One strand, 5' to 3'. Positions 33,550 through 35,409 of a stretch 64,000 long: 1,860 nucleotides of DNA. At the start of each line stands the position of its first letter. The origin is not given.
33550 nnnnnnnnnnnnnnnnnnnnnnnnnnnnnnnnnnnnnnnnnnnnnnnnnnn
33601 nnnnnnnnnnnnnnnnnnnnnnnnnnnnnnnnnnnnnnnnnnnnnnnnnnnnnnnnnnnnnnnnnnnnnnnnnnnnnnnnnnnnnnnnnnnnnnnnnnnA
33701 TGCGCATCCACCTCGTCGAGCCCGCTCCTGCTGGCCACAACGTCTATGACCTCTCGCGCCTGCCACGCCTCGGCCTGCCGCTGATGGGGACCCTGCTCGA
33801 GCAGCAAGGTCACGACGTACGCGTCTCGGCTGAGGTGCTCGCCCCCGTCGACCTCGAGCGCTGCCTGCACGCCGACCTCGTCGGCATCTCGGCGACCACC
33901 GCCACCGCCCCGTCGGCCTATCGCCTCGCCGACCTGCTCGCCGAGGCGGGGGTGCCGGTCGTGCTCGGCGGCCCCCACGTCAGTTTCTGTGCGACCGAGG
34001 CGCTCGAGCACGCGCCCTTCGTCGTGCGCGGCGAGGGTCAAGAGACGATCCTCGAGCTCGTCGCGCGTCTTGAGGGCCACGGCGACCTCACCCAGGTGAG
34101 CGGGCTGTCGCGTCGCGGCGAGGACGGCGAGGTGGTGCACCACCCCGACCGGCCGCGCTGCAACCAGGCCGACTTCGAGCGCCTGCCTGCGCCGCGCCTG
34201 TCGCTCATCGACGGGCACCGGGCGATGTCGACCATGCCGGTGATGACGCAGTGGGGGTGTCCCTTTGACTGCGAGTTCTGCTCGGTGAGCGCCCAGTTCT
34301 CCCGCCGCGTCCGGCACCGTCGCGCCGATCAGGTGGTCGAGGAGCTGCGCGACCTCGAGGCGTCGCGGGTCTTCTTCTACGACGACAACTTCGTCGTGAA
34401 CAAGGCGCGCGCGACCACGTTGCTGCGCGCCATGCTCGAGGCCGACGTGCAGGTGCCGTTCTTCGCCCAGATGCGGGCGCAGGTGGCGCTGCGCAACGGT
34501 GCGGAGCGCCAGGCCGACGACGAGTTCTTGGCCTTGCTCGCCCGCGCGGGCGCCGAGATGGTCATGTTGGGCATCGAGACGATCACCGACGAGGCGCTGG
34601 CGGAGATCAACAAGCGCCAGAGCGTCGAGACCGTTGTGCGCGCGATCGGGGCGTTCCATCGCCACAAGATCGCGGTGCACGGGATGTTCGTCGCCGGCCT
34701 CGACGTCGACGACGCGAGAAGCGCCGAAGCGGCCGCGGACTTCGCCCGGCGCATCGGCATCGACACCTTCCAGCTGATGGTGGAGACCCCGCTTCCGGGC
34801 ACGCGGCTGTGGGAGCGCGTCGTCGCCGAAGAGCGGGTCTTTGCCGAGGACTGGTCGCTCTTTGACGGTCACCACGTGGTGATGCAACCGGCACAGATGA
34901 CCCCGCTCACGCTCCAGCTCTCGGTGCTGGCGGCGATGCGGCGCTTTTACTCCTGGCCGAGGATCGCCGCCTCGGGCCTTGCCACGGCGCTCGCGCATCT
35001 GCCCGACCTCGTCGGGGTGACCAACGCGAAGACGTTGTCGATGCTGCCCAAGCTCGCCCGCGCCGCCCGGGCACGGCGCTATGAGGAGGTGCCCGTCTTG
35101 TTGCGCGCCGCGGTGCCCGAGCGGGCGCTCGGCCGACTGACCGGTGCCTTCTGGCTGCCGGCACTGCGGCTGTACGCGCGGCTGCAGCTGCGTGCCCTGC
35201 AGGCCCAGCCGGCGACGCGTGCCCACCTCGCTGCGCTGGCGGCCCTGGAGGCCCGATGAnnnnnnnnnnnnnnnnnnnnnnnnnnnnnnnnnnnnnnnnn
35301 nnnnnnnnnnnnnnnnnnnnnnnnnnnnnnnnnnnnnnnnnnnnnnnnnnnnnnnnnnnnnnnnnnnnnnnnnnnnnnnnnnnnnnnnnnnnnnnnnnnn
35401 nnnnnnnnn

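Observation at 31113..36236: Rrf2-controlled operon coupling a propeller protein, a SPASM-like radical-SAM enzyme and a B12 radical-SAM enzyme to heme A synthase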

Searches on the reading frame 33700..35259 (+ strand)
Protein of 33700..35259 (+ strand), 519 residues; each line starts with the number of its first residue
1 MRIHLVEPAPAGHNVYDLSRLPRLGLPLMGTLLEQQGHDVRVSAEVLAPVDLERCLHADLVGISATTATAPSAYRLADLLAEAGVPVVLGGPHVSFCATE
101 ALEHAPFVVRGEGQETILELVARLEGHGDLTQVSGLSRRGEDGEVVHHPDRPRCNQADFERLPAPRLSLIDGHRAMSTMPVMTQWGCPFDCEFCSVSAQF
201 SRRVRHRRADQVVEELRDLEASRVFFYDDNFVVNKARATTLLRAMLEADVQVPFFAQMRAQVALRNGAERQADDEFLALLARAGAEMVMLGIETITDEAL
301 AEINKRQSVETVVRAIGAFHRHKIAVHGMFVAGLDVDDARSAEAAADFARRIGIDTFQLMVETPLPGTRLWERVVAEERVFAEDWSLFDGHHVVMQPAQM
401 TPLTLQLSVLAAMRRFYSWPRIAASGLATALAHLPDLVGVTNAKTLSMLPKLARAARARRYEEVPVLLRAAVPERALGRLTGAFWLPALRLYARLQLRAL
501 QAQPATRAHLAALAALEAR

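Call 3: search_protein_families(library=ncbifam, proteins=[window:33700-35259:+], max_evalue=0.001)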
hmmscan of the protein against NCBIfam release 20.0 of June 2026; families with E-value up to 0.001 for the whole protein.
window:33700-35259:+ (519 aa): 22 families
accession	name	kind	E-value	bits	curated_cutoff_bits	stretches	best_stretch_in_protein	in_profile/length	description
TIGR02026.1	BchE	equivalog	3.1e-40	138.5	481.35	1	20-418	19-429/497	magnesium-protoporphyrin IX monomethyl ester anaerobic oxidative cyclase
TIGR04367.1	HpnR_B12_rSAM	equivalog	7.1e-35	120.5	650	1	1-400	1-396/490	hopanoid C-3 methylase HpnR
TIGR03471.1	HpnJ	equivalog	9.3e-30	103.9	577.6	1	58-417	69-429/472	hopanoid biosynthesis associated radical SAM protein HpnJ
TIGR04479.1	bcpD_PhpK_rSAM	subfamily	1.8e-26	92.6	600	1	85-359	141-416/504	PhpK family radical SAM P-methyltransferase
TIGR04013.1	B12_SAM_MJ_1487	hypoth_equivalog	2.1e-25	89.4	251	1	54-373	40-356/382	TIGR04013 family B12-binding domain/radical SAM domain-containing protein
TIGR04014.1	B12_SAM_MJ_0865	equivalog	2.2e-23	82.7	360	1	28-378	16-362/434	methyl-coenzyme M reductase glutamine C-methyltransferase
TIGR04072.2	rSAM_ladder_B12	equivalog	3.2e-23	82.1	360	1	77-380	90-378/443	lipid biosynthesis B12-binding/radical SAM protein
NF050148.1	rSAM_ApyD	equivalog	1.2e-22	80.1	750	1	58-375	75-394/645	RiPP biosynthesis radical SAM protein ApyD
NF038361.1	rSAM_Sden_1168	equivalog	4.1e-16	58.6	575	1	87-385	173-484/560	Sden_1168 family B12-binding radical SAM P-methyltransferase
NF033712.0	B12_rSAM_KedN5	subfamily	1.6e-15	56.4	700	1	86-306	93-323/624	KedN5 family methylcobalamin-dependent radical SAM C-methyltransferase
NF033070.1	rSAM_AprD4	equivalog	1.5e-14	53.7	500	1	181-401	199-416/456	AprD4 family radical SAM diol-dehydratase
TIGR04295.1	B12_rSAM_oligo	hypoth_equivalog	4.5e-13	48.7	400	1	78-311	95-320/422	TIGR04295 family B12-binding domain-containing radical SAM protein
NF040546.1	rSAM_CUAEP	equivalog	4.1e-11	42.3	500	1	15-332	6-321/468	CUAEP/CCAEP-tail radical SAM (seleno)protein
TIGR03975.1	rSAM_ocin_1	subfamily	5.8e-11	41.6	281.85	1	59-306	130-384/606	RiPP maturation radical SAM C-methyltransferase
NF040542.1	rSAM_RCCLKC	equivalog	1.4e-10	40.9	450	1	33-331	23-329/423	arsinothricin biosynthesis radical SAM protein ArsL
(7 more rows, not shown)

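Call 4: search_protein_families(library=pfam, proteins=[window:33700-35259:+], max_evalue=0.001)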
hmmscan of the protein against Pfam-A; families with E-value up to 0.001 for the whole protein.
window:33700-35259:+ (519 aa): 2 families
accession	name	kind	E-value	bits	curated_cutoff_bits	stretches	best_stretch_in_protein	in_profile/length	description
PF04055.27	Radical_SAM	-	2.1e-17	64.2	29.5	1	186-338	6-155/166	Radical SAM superfamily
PF02310.24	B12-binding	-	8.2e-17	61.6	32.1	1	21-120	12-120/121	B12 binding domain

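Call 10: find_homologous_proteins(query=window:33700-35259:+, max_evalue=1e-10)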
Query window:33700-35259:+ (519 aa): 1770 proteins with E <= 1e-10 among 8000 candidates; the best 120 are listed.
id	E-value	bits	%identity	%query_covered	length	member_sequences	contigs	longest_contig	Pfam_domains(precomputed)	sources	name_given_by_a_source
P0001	0.0e+0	1060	92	100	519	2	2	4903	PF04055.28,PF02310.25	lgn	-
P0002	0.0e+0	1015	87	98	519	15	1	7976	PF04055.28,PF02310.25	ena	-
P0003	2.8e-237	806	72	98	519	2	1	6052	PF04055.28,PF02310.25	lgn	-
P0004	6.0e-225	766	69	100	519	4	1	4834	PF04055.28,PF02310.25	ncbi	-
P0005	8.8e-218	742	68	100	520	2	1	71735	PF04055.28,PF02310.25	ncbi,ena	-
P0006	2.9e-217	740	66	99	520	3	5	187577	PF04055.28,PF02310.25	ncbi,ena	-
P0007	1.5e-212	725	66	99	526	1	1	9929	PF04055.28,PF02310.25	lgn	-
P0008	3.2e-212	724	65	99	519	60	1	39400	PF04055.28,PF02310.25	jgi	jgi:radical SAM superfamily enzyme YgiQ (UPF0313 family)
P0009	3.4e-211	720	65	99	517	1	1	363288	PF04055.28,PF02310.25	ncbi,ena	-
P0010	1.5e-210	718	64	99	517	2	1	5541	PF04055.28,PF02310.25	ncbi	-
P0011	4.2e-210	717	64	99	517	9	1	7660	PF04055.28,PF02310.25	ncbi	-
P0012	1.2e-209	715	65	99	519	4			PF04055.28,PF02310.25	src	-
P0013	1.2e-209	715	64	99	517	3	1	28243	PF04055.28,PF02310.25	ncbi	ncbi:MAG: B12-binding domain-containing radical SAM protein [Acidimicrobiales bacterium]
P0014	2.2e-209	714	64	99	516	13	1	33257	PF04055.28,PF02310.25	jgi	jgi:anaerobic magnesium-protoporphyrin IX monomethyl ester cyclase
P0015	1.7e-208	711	63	99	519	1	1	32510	PF04055.28,PF02310.25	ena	-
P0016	2.1e-208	711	64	99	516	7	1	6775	PF04055.28,PF02310.25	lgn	-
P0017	1.1e-207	709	64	99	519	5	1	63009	PF04055.28,PF02310.25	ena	-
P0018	1.2e-207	709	63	100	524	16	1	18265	PF04055.28,PF02310.25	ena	-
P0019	1.6e-207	708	64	99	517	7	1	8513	PF04055.28,PF02310.25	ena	-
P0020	2.0e-207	708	65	100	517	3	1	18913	PF04055.28,PF02310.25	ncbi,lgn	-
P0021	2.6e-207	708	66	100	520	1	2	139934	PF04055.28,PF02310.25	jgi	jgi:radical SAM superfamily enzyme YgiQ (UPF0313 family)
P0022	3.1e-207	707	62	99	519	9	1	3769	PF04055.28,PF02310.25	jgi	jgi:radical SAM superfamily enzyme YgiQ (UPF0313 family)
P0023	8.8e-207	706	64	99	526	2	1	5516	PF04055.28,PF02310.25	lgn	-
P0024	1.8e-206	705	64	99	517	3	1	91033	PF04055.28,PF02310.25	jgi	jgi:radical SAM superfamily enzyme YgiQ (UPF0313 family)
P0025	2.9e-206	704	62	99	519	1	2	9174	PF04055.28,PF02310.25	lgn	-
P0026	4.2e-206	704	63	99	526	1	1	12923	PF04055.28,PF02310.25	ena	-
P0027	5.6e-206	703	64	99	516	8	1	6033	PF04055.28,PF02310.25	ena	-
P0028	6.1e-206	703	63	99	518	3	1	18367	PF04055.28,PF02310.25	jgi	jgi:radical SAM superfamily enzyme YgiQ (UPF0313 family)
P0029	7.0e-206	703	64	99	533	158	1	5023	PF04055.28,PF02310.25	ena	-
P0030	7.2e-206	703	65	99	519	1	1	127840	PF04055.28,PF02310.25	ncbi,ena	-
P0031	7.3e-206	703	64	100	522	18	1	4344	PF04055.28,PF02310.25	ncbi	-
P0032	3.6e-205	700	63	99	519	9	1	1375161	PF04055.28,PF02310.25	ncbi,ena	-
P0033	1.9e-204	698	64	99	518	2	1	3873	PF04055.28,PF02310.25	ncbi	-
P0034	3.1e-204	697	61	99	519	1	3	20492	PF04055.28,PF02310.25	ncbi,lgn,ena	-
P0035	5.2e-204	697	64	99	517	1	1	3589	PF04055.28,PF02310.25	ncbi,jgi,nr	ncbi:MAG TPA: radical SAM protein [Acidimicrobiales bacterium]|nr:radical SAM protein [Acidimicrobia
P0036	6.9e-204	696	63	100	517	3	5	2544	PF04055.28,PF02310.25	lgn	-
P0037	1.1e-203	696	63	99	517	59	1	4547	PF04055.28,PF02310.25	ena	-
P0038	1.6e-203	695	63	99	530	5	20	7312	PF04055.28,PF02310.25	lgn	-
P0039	7.0e-203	693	63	99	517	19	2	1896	PF04055.28,PF02310.25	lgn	-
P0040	2.9e-202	691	64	99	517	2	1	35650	PF04055.28,PF02310.25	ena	-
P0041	3.4e-202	691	64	99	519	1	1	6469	PF04055.28,PF02310.25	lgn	-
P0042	3.5e-202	691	63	100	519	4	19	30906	PF04055.28,PF02310.25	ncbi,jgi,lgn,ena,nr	ncbi:MAG: radical SAM protein [Actinomycetota bacterium]|jgi:radical SAM superfamily enzyme YgiQ (UP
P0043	8.2e-202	689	63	98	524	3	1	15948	PF04055.28,PF02310.25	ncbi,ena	-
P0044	1.9e-201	688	64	97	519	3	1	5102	PF04055.28,PF02310.25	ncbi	-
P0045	3.0e-201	688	61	99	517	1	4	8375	PF04055.28,PF02310.25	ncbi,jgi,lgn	-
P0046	4.2e-201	687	63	99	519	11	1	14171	PF04055.28,PF02310.25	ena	-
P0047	4.5e-201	687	63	99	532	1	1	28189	PF04055.28,PF02310.25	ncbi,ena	-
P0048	4.6e-201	687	60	99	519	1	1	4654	PF04055.28,PF02310.25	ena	-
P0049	4.6e-201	687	62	99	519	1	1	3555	PF04055.28,PF02310.25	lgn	-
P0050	7.1e-201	686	62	99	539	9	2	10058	PF04055.28,PF02310.25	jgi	jgi:anaerobic magnesium-protoporphyrin IX monomethyl ester cyclase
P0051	1.0e-200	686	62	99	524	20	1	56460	PF04055.28,PF02310.25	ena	-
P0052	1.4e-200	685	64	99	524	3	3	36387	PF04055.28,PF02310.25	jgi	jgi:radical SAM superfamily enzyme YgiQ (UPF0313 family)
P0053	1.8e-200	685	60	99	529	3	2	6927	PF04055.28,PF02310.25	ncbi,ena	-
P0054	2.6e-200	684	62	99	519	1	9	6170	PF04055.28,PF02310.25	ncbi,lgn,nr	ncbi:MAG: B12-binding domain-containing radical SAM protein [Actinobacteria bacterium]|nr:B12-bindin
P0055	3.1e-200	684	63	99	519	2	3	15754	PF04055.28,PF02310.25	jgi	jgi:radical SAM superfamily enzyme YgiQ (UPF0313 family)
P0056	3.2e-200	684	60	100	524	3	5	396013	PF04055.28,PF02310.25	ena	-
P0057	6.6e-200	683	62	99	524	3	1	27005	PF04055.28,PF02310.25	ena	-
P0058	7.7e-200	683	63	99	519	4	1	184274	PF04055.28,PF02310.25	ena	-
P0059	1.3e-199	682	60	100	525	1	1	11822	PF04055.28,PF02310.25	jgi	jgi:radical SAM superfamily enzyme YgiQ (UPF0313 family)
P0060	1.9e-199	682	62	99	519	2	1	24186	PF04055.28,PF02310.25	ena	-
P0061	3.1e-199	681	63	99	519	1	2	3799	PF04055.28,PF02310.25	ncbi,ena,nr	ncbi:MAG: cobalamin-dependent protein [Actinomycetota bacterium]|nr:cobalamin-dependent protein [Act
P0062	4.3e-199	680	62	99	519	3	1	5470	PF04055.28,PF02310.25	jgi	-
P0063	2.5e-198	678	62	99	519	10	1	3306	PF04055.28,PF02310.25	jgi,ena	-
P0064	4.0e-198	677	62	99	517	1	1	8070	PF04055.28,PF02310.25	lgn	-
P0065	4.6e-198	677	61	99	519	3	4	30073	PF04055.28,PF02310.25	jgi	-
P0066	4.9e-198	677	64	96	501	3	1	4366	PF04055.28,PF02310.25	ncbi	-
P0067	1.1e-197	676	62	99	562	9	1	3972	PF04055.28,PF02310.25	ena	-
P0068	2.7e-197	675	62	99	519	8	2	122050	PF04055.28,PF02310.25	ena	-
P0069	3.8e-197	674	62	99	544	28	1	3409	PF04055.28,PF02310.25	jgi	-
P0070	6.6e-197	673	62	100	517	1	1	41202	PF04055.28,PF02310.25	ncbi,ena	-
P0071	1.2e-196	672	63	99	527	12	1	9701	PF04055.28,PF02310.25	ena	-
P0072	1.0e-195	669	63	94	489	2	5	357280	PF04055.28,PF02310.25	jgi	jgi:radical SAM superfamily enzyme YgiQ (UPF0313 family)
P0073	1.3e-195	669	61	99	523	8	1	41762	PF04055.28,PF02310.25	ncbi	-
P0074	1.6e-194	665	62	99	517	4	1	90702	PF04055.28,PF02310.25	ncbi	-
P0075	1.1e-193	663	61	100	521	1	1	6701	PF04055.28,PF02310.25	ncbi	-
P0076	2.6e-193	661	59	99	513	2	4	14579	PF04055.28,PF02310.25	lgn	-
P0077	8.2e-193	660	63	94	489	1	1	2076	PF04055.28,PF02310.25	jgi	jgi:radical SAM superfamily enzyme YgiQ (UPF0313 family)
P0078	2.3e-191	655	60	97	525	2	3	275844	PF04055.28,PF02310.25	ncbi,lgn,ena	-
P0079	1.9e-189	649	60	99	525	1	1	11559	PF04055.28,PF02310.25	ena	-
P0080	3.6e-189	648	63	94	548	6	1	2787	PF04055.28,PF02310.25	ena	-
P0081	5.9e-189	647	59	100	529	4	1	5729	PF04055.28,PF02310.25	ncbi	-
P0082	6.7e-187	640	63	93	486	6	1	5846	PF04055.28,PF02310.25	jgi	-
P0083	7.7e-187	640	59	98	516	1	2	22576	PF04055.28,PF02310.25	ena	-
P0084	1.5e-186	639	66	84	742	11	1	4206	PF04055.28,PF02310.25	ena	-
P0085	5.7e-185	634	63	88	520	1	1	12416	PF04055.28,PF02310.25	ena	-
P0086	9.6e-185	633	59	99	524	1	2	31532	PF04055.28,PF02310.25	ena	-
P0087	1.2e-181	623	63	90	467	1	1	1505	PF04055.28,PF02310.25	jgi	-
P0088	2.0e-180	619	58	99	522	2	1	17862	PF04055.28,PF02310.25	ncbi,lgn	-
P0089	1.9e-179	616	57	100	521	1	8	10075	PF04055.28,PF02310.25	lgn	-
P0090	4.5e-179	614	57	99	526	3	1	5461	PF04055.28,PF02310.25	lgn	-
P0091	8.6e-176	604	57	99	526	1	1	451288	PF04055.28,PF02310.25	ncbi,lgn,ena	-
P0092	1.0e-175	603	56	99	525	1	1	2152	PF04055.28,PF02310.25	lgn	-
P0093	1.3e-175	603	57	99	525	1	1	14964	PF04055.28,PF02310.25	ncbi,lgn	-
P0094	2.7e-174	599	56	99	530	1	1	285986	PF04055.28,PF02310.25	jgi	jgi:anaerobic magnesium-protoporphyrin IX monomethyl ester cyclase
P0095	2.9e-174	599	55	99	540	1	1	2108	PF04055.28,PF02310.25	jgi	jgi:anaerobic magnesium-protoporphyrin IX monomethyl ester cyclase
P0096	4.9e-174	598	57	99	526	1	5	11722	PF04055.28,PF02310.25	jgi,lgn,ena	-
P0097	5.2e-174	598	56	99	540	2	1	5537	PF04055.28,PF02310.25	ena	-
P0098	6.0e-174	598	55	99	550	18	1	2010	PF04055.28,PF02310.25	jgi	jgi:radical SAM superfamily enzyme YgiQ (UPF0313 family)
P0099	1.5e-173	596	57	99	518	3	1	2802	PF04055.28,PF02310.25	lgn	-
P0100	3.7e-173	595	55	99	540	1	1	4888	PF04055.28,PF02310.25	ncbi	-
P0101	4.8e-173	595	57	99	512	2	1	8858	PF04055.28,PF02310.25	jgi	-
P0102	1.0e-172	593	56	99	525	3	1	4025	PF04055.28,PF02310.25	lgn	-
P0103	1.2e-172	593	56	99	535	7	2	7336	PF04055.28,PF02310.25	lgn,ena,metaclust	metaclust:\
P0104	2.6e-172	592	56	100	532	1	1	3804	PF04055.28,PF02310.25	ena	-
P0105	3.3e-172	592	54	99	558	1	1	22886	PF04055.28,PF02310.25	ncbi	-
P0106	3.0e-171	589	56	99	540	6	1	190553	PF04055.28,PF02310.25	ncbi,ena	-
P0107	5.9e-171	588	57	99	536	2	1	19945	PF04055.28,PF02310.25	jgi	jgi:anaerobic magnesium-protoporphyrin IX monomethyl ester cyclase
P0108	6.7e-171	587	56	99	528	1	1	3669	PF04055.28,PF02310.25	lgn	-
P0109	7.0e-171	587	56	99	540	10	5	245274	PF04055.28,PF02310.25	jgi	jgi:anaerobic magnesium-protoporphyrin IX monomethyl ester cyclase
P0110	3.0e-170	585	56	99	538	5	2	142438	PF04055.28,PF02310.25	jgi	jgi:radical SAM superfamily enzyme YgiQ (UPF0313 family)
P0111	4.0e-170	585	59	87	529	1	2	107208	PF04055.28,PF02310.25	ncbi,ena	-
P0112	7.6e-170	584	56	99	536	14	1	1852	PF04055.28,PF02310.25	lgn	-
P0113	9.2e-170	584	54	99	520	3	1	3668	PF04055.28,PF02310.25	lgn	-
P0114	1.7e-169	583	55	99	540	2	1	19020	PF04055.28,PF02310.25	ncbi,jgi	jgi:anaerobic magnesium-protoporphyrin IX monomethyl ester cyclase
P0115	3.6e-169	582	55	100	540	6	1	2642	PF04055.28,PF02310.25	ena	-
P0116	9.8e-169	580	54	99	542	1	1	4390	PF04055.28,PF02310.25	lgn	-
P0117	2.6e-168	579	53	98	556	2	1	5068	PF04055.28,PF02310.25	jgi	jgi:anaerobic magnesium-protoporphyrin IX monomethyl ester cyclase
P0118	4.8e-168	578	54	99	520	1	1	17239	PF04055.28,PF02310.25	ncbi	ncbi:MAG: B12-binding domain-containing radical SAM protein [Micromonosporaceae bacterium]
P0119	5.0e-168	578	55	99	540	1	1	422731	PF04055.28,PF02310.25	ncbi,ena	-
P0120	7.7e-168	577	54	99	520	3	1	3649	PF04055.28,PF02310.25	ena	-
